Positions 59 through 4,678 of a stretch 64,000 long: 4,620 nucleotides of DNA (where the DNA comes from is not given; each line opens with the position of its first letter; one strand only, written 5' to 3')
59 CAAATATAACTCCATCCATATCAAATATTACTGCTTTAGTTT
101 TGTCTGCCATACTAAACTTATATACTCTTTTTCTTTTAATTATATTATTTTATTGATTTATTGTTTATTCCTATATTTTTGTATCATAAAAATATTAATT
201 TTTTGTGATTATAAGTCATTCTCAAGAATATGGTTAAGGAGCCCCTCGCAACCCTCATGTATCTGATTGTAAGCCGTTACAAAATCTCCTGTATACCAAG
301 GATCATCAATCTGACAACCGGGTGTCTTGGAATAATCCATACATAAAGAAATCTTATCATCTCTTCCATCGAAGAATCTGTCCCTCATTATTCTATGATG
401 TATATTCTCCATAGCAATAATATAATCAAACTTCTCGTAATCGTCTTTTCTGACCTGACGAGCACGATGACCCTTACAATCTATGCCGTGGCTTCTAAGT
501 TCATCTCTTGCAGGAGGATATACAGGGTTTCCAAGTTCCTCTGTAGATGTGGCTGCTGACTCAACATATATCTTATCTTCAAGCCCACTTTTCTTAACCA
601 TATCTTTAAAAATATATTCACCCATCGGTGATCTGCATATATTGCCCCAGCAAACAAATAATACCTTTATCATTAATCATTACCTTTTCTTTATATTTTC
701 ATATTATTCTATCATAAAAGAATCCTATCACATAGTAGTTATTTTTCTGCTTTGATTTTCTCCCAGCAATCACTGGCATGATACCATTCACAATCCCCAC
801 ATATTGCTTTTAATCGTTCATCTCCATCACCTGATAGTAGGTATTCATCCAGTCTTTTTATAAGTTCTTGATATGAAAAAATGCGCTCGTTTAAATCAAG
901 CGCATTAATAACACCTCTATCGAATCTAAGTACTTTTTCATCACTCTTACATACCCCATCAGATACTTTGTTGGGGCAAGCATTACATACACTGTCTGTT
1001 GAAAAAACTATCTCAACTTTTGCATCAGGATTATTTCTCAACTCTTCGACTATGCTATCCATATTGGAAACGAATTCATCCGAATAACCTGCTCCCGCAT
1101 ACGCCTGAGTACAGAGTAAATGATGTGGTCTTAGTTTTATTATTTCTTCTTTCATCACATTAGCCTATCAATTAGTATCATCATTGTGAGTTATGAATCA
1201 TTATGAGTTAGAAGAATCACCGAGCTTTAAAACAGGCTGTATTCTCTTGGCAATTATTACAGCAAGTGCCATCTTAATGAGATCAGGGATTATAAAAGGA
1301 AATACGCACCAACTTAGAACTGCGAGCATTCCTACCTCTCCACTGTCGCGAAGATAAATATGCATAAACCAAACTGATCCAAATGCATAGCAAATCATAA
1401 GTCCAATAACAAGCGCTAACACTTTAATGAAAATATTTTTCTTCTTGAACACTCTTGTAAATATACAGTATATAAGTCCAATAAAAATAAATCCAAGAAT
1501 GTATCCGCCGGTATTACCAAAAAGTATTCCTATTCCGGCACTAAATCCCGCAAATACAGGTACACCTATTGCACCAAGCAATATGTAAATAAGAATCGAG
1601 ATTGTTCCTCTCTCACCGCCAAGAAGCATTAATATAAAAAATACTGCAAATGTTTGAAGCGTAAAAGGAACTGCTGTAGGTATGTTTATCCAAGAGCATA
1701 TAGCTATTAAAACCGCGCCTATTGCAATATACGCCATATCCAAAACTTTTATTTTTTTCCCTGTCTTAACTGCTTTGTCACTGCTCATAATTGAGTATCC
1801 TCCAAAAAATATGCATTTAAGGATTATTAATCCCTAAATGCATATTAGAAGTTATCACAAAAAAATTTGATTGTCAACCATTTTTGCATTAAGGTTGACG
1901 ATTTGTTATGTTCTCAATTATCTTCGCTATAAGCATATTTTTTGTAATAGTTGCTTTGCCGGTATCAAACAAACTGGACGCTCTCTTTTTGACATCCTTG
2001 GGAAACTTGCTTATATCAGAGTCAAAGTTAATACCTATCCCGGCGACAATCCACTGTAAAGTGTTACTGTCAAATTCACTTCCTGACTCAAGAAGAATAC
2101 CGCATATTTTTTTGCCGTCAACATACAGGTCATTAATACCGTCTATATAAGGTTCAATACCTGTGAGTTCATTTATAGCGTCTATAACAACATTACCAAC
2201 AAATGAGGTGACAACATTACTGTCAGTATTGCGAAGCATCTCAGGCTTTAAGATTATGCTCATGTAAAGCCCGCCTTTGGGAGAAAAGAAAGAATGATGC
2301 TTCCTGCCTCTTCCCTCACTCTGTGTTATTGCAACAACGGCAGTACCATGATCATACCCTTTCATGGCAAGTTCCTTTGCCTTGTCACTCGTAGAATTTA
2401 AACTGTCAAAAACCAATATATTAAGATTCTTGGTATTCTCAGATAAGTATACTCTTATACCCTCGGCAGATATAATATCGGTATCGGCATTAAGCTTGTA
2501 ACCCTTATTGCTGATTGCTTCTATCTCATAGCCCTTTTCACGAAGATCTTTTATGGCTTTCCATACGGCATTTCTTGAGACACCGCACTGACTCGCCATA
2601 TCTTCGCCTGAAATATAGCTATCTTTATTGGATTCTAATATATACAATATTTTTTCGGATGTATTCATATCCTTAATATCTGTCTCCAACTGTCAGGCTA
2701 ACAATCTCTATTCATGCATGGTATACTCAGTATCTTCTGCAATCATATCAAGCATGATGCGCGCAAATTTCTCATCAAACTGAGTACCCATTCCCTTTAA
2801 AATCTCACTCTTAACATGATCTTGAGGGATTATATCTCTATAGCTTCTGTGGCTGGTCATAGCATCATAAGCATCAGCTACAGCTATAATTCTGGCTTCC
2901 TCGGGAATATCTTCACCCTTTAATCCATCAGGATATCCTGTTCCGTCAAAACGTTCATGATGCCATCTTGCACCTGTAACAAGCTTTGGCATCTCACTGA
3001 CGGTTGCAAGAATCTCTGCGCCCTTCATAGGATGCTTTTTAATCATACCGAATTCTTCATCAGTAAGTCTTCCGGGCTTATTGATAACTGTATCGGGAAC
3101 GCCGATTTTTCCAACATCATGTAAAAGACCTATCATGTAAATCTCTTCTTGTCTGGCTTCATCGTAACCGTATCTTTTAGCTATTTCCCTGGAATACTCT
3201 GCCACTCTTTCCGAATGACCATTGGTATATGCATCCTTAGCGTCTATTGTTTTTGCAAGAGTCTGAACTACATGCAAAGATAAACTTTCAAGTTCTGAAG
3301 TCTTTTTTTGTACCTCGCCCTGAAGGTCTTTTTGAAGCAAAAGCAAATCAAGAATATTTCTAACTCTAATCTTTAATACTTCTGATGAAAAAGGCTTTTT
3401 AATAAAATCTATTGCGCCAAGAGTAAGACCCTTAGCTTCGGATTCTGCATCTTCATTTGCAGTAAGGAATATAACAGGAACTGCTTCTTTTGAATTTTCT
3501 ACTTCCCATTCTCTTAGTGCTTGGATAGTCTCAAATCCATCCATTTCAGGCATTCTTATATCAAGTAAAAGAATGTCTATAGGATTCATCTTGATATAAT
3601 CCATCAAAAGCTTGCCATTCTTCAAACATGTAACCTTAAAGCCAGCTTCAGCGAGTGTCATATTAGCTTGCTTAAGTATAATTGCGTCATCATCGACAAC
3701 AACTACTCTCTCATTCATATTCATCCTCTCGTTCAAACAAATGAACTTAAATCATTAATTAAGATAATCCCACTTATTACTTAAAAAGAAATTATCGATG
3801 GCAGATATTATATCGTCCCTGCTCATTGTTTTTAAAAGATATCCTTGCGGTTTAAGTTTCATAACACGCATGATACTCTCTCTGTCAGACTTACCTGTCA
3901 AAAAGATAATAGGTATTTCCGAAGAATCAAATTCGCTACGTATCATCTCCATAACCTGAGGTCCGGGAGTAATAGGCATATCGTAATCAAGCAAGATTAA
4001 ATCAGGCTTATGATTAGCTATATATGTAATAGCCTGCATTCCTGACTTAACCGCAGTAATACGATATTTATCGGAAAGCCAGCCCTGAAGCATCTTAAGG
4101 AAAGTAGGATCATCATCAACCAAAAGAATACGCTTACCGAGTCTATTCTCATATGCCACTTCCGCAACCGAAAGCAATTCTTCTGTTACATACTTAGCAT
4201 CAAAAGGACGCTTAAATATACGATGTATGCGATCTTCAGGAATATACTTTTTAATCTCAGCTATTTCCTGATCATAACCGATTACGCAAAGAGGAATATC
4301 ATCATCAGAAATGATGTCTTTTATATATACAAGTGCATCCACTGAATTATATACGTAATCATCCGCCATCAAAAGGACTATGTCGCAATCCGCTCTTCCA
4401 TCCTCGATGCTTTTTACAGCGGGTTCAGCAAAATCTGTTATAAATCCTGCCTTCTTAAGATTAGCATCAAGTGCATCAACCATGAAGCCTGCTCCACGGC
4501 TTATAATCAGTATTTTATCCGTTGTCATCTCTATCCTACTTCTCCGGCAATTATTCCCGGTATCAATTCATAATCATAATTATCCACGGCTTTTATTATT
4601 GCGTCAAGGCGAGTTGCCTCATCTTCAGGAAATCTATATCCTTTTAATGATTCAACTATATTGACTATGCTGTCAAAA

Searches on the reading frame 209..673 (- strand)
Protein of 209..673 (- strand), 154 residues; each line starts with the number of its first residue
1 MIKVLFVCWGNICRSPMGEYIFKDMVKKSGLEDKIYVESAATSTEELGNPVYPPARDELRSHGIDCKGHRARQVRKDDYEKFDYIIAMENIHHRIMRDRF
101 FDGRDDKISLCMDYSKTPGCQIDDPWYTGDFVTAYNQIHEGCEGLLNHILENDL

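Call 8: search_protein_families(library=pfam, proteins=[window:209-673:-], max_evalue=0.0001)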
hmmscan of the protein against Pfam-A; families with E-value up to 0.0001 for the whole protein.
window:209-673:- (154 aa): 1 family
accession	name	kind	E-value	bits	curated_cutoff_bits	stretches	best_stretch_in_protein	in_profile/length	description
PF01451.26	LMWPc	-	5.3e-37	127.6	23.2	1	4-146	1-144/144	Low molecular weight phosphotyrosine protein phosphatase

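Call 15: find_encoding_contigs(protein=window:209-673:-, flank=10000, max_places=4)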
Protein window:209-673:- (154 aa): 15 contigs read that carry it; 4 places shown.
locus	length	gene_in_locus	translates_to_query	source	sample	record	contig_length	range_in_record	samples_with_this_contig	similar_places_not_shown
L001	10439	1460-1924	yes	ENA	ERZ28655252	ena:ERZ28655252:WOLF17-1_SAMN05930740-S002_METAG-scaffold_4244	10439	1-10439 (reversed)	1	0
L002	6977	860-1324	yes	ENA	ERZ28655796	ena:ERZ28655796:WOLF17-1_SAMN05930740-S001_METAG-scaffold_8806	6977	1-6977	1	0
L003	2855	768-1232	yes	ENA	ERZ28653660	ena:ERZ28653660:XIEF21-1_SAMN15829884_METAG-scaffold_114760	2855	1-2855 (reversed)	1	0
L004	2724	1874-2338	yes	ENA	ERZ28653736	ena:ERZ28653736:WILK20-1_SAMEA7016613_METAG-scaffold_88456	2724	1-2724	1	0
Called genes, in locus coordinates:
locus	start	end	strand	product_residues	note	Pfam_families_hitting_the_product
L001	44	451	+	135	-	PF06935:DUF1284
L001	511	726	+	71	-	-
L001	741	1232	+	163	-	PF13310:Virulence_RhuM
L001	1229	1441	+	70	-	-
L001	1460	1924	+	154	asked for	PF01451:LMWPc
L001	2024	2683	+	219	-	PF00702:Hydrolase, PF13419:HAD_2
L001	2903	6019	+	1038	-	PF07494:Reg_prop (faint), PF07495:Y_Y_Y (weak), PF13487:HD_5, PF01966:HD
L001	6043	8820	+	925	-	-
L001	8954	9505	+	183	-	PF04542:Sigma70_r2, PF08281:Sigma70_r4_2, PF04545:Sigma70_r4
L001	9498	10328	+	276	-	-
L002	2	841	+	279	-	?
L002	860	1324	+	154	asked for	PF01451:LMWPc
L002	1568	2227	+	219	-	PF00702:Hydrolase, PF13419:HAD_2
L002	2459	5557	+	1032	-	-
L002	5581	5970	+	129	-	-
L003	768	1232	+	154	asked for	PF01451:LMWPc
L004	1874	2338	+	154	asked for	PF01451:LMWPc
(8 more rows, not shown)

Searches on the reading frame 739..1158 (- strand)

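Call 8: search_protein_families(library=pfam, proteins=[window:739-1158:-], max_evalue=0.0001)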
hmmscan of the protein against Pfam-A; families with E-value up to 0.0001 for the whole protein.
window:739-1158:- (139 aa): 1 family
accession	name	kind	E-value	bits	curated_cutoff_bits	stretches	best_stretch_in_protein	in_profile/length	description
PF06935.16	DUF1284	-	3.3e-26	92.1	25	1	24-127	1-100/102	Protein of unknown function (DUF1284)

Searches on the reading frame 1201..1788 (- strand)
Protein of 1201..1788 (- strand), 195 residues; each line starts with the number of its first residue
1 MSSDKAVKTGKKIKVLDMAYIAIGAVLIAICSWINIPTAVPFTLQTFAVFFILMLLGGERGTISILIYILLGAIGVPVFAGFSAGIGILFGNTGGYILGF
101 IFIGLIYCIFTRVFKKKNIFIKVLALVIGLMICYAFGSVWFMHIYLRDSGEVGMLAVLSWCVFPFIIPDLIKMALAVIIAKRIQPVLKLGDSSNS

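Call 8: search_protein_families(library=pfam, proteins=[window:1201-1788:-], max_evalue=0.0001)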
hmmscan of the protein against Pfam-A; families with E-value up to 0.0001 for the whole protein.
window:1201-1788:- (195 aa): 2 families
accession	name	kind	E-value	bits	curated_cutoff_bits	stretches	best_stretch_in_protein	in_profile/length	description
PF02632.19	BioY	-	5.2e-41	140.3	25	1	38-184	2-139/140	BioY family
PF12822.12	ECF_trnsprt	-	2.2e-05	25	30.7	1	18-183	3-168/169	ECF transporter, substrate-specific component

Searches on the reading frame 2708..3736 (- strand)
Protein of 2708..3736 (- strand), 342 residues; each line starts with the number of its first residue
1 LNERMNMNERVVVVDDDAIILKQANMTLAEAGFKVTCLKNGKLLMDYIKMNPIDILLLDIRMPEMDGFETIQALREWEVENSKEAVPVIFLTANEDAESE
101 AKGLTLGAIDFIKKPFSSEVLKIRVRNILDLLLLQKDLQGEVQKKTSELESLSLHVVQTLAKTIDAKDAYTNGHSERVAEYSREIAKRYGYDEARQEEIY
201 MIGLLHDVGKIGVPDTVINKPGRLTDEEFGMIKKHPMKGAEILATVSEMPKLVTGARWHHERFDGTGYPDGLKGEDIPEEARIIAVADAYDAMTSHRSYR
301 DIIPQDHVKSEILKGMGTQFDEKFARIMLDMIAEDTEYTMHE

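Call 8: search_protein_families(library=pfam, proteins=[window:2708-3736:-], max_evalue=0.0001)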
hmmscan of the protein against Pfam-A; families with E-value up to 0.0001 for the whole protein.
window:2708-3736:- (342 aa): 4 families
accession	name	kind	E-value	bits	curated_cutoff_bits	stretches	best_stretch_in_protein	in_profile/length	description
PF13487.12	HD_5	-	1.1e-35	123.3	27.2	1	159-308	2-155/170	HD domain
PF00072.30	Response_reg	-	1.1e-25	90.4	30.2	1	11-125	1-110/111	Response regulator receiver domain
PF01966.28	HD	-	9.5e-25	87.6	22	1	173-293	3-116/116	HD domain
PF08668.18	HDOD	-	4.5e-07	30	22.9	1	172-218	96-140/196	HDOD domain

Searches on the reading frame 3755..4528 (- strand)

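Call 8: search_protein_families(library=pfam, proteins=[window:3755-4528:-], max_evalue=0.0001)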
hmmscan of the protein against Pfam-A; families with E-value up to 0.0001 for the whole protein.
window:3755-4528:- (257 aa): 1 family
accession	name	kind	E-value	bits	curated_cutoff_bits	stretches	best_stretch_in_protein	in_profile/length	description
PF00072.30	Response_reg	-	2.1e-23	83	30.2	1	134-244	1-110/111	Response regulator receiver domain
